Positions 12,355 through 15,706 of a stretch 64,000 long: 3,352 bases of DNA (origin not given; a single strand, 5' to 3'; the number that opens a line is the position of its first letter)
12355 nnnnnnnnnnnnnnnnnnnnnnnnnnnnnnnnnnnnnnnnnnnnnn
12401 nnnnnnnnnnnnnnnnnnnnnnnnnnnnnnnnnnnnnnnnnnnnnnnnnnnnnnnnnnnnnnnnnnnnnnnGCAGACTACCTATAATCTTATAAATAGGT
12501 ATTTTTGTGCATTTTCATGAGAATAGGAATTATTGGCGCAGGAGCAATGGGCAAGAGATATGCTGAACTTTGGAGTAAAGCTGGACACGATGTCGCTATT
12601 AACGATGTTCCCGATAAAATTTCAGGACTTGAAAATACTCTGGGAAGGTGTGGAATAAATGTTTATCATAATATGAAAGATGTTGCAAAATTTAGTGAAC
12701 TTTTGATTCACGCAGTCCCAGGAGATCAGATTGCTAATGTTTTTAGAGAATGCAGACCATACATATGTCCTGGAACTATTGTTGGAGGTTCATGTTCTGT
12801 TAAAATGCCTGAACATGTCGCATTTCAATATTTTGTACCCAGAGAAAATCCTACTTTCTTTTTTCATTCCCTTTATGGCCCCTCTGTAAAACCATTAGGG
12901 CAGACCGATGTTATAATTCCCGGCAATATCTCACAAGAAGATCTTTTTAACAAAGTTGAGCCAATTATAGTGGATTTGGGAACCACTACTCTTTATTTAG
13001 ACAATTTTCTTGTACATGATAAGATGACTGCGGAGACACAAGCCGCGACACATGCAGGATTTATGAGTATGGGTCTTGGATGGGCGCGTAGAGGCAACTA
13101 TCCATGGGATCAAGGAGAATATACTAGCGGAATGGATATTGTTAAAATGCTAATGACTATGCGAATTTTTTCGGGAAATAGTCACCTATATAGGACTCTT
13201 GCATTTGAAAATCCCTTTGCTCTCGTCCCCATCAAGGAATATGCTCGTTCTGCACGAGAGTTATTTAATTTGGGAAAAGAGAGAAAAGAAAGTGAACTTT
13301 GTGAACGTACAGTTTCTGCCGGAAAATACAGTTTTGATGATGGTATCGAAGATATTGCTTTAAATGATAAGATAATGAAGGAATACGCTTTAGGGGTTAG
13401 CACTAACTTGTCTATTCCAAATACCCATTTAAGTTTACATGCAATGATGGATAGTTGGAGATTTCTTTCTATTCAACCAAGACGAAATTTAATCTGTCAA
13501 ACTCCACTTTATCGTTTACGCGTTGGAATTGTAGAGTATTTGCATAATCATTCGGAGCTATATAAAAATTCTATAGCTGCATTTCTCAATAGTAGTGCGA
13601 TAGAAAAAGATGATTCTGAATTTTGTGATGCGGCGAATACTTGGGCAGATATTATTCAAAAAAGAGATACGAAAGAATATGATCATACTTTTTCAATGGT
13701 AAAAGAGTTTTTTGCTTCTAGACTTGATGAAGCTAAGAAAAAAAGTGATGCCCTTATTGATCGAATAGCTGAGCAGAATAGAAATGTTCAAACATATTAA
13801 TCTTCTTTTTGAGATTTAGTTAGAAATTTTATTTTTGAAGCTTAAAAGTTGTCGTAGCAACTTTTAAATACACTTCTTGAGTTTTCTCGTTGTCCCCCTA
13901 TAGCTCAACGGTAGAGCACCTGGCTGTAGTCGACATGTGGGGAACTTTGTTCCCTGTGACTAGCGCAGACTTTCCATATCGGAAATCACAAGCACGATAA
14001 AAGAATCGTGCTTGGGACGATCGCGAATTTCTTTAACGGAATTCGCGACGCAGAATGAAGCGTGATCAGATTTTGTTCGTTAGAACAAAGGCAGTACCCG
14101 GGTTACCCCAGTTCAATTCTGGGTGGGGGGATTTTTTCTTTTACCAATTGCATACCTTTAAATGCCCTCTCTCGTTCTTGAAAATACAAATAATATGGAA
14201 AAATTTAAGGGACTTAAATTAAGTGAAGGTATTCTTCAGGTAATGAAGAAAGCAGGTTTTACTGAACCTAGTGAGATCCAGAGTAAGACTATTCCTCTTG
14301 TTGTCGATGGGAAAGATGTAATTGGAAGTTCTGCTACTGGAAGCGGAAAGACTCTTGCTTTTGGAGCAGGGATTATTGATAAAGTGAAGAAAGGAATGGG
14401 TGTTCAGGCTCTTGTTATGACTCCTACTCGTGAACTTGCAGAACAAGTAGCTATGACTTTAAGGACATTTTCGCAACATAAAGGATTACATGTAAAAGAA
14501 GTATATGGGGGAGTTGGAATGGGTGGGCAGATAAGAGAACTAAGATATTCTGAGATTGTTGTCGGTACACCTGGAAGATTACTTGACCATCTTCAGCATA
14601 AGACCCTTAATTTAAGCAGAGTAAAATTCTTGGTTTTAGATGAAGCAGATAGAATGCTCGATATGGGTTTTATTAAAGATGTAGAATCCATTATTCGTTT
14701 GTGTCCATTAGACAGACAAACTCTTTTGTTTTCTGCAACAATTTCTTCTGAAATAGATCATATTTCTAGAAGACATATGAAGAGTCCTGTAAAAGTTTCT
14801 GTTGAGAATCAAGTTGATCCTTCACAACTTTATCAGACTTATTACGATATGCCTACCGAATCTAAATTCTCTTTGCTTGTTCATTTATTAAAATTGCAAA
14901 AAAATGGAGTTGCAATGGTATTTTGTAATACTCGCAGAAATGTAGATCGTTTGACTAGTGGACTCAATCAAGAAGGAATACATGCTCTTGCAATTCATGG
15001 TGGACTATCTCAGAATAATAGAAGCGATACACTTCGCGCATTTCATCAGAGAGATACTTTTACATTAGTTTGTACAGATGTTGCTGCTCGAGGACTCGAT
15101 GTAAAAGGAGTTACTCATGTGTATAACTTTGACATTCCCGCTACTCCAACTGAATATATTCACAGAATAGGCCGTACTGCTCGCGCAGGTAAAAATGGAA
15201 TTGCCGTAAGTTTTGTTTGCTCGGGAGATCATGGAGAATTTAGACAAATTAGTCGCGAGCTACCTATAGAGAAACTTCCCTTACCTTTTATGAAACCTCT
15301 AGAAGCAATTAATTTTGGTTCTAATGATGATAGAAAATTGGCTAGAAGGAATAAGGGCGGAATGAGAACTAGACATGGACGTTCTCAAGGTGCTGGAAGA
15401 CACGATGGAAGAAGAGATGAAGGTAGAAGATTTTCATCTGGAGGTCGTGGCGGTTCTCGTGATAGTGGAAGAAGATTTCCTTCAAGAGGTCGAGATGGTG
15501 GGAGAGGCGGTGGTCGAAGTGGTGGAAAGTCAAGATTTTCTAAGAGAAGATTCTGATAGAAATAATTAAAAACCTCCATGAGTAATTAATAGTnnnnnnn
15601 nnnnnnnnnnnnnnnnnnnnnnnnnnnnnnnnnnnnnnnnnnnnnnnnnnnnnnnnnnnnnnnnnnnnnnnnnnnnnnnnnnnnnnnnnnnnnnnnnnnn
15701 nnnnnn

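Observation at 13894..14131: tRNA-Tyr with an unusually long (167 nt), G+C-rich, five-hairpin intron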

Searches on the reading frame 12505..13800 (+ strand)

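Call 49: search_protein_families(library=pfam, proteins=[window:12505-13800:+], max_evalue=0.001)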
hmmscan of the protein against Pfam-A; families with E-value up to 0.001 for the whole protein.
window:12505-13800:+ (431 aa): 5 families
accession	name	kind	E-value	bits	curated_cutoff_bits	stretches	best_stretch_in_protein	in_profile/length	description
PF03807.23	F420_oxidored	-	3.5e-08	34.4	21.6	1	6-83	1-79/94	NADP oxidoreductase coenzyme F420-dependent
PF03446.21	NAD_binding_2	-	9.3e-06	26.2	21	1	6-117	1-113/161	NAD binding domain of 6-phosphogluconate dehydrogenase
PF10727.15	Rossmann-like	-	9.7e-05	22.6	23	1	5-94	15-105/131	Rossmann-like domain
PF02737.24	3HCDH_N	-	0.00013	22.4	22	1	7-38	2-33/180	3-hydroxyacyl-CoA dehydrogenase, NAD binding domain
PF02558.23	ApbA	-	0.00098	19.2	22.2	0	7-92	1-95/150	Ketopantoate reductase PanE/ApbA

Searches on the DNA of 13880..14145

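Call 15: search_rna_families(source=window, start=13880, end=14145, threshold=evalue, max_evalue=10, show_alignments=4)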
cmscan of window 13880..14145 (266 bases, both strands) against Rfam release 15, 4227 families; matches with E-value up to 10: 4.
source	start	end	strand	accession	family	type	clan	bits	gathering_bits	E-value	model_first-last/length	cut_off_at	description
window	13894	13943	+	RF00005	tRNA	Gene; tRNA;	CL00001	16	29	0.92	1-71/71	no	tRNA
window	14069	14094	+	RF04331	Plastid-clpP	Cis-reg;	-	15.4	55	4.2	1-69/69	no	Plastid-clpP 5UTR RNA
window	13977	14028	-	RF03326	mir-312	Gene; miRNA;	-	14.3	55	2.5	1-67/67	no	mir-312 microRNA precursor family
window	14040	14137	+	RF00021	Spot_42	Gene; sRNA;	-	14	80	2.8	1-115/115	no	Spot 42 RNA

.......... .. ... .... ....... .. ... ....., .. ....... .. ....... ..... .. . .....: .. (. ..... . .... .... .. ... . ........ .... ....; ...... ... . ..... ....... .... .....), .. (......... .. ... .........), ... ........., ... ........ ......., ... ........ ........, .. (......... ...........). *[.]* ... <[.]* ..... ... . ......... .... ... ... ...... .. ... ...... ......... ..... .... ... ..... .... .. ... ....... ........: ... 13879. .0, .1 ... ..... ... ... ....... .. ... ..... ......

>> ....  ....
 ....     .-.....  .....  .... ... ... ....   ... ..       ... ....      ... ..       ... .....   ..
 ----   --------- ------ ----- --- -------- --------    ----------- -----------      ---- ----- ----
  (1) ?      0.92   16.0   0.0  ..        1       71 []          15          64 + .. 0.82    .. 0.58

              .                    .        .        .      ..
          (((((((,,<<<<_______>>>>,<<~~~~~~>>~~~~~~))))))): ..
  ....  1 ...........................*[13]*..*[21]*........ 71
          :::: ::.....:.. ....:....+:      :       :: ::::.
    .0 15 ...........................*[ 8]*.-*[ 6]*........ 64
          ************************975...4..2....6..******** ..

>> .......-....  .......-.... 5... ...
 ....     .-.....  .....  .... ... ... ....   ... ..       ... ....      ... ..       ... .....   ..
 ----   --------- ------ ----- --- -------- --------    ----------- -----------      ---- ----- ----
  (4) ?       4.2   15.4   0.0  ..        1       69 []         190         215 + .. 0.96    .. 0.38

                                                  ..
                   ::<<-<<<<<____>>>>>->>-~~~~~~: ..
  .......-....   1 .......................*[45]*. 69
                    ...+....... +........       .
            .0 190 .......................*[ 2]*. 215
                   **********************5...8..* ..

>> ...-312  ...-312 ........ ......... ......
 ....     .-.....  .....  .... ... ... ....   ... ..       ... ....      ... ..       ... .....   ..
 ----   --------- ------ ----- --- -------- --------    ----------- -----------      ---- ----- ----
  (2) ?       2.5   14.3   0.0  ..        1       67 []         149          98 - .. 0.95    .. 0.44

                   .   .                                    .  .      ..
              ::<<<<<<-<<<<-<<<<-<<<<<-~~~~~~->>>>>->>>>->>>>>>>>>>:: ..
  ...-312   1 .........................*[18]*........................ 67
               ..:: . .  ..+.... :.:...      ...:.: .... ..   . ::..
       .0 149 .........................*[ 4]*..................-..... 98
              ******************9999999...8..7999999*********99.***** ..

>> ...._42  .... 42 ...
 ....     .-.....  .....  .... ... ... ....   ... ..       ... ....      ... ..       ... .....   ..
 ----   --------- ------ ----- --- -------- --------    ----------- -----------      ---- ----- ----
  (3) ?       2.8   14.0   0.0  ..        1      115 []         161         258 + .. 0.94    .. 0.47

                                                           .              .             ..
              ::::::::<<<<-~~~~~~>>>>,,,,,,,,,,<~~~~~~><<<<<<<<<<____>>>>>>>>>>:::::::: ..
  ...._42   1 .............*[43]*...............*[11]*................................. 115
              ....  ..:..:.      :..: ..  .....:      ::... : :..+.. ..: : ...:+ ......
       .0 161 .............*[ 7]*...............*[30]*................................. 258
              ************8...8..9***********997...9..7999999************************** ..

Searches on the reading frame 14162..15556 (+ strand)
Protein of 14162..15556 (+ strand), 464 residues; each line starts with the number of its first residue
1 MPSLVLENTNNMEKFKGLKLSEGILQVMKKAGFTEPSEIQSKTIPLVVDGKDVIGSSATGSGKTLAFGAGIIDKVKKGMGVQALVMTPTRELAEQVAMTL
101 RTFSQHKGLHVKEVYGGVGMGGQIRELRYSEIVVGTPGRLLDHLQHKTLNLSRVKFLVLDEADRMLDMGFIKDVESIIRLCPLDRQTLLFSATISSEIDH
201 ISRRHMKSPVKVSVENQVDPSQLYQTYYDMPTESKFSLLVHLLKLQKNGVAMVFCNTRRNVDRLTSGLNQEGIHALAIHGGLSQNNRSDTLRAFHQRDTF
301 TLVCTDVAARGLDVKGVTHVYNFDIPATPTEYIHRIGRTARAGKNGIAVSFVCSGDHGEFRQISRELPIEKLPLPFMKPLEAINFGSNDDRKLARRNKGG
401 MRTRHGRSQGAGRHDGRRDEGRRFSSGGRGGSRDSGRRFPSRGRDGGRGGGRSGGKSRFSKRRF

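Call 49: search_protein_families(library=pfam, proteins=[window:14162-15556:+], max_evalue=0.001)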
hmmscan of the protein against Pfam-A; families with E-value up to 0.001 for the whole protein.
window:14162-15556:+ (464 aa): 3 families
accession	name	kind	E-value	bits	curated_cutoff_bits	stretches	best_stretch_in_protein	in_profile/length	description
PF00270.35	DEAD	-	8.6e-48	162.7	26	1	38-200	2-166/167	DEAD/DEAH box helicase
PF00271.37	Helicase_C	-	3.7e-32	111.3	23.5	1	235-343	2-110/110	Helicase conserved C-terminal domain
PF04851.21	ResIII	-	1.9e-08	34.8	22.5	1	54-194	27-162/164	Type III restriction enzyme, res subunit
